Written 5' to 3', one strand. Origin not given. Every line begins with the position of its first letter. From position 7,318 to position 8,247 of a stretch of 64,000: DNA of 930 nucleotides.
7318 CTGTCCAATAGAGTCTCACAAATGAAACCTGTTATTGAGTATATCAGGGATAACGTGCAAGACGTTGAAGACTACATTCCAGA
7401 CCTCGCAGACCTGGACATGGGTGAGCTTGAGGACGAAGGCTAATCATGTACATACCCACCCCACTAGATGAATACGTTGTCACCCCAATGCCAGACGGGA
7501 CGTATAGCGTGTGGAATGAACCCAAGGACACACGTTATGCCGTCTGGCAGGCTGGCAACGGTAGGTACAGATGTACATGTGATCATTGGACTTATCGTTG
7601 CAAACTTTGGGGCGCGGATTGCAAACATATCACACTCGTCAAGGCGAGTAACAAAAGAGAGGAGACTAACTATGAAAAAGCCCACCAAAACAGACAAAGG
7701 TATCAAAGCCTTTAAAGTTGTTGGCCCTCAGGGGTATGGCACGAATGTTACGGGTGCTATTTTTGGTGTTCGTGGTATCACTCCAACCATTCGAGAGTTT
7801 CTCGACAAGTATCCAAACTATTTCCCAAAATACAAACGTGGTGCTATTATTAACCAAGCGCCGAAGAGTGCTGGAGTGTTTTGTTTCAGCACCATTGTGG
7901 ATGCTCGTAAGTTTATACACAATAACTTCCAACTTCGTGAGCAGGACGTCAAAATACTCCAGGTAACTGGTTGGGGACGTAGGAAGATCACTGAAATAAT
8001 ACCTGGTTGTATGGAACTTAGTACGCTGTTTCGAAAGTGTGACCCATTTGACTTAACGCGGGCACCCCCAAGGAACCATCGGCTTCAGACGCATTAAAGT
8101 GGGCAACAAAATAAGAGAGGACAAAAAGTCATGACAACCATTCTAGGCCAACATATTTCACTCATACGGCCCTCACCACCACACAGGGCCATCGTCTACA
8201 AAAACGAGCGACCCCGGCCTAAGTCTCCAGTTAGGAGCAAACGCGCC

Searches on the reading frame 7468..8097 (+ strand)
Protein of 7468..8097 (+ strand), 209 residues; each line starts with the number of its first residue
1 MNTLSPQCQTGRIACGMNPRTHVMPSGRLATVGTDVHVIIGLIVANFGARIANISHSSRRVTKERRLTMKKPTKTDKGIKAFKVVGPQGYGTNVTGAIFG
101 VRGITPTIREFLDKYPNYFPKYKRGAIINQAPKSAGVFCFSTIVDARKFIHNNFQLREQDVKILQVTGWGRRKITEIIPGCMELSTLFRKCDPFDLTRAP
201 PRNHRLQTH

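Call 24: find_encoding_contigs(protein=window:7468-8097:+, flank=10000, max_places=1)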
Protein window:7468-8097:+ (209 aa): no gene with exactly this product is on record in the collection.
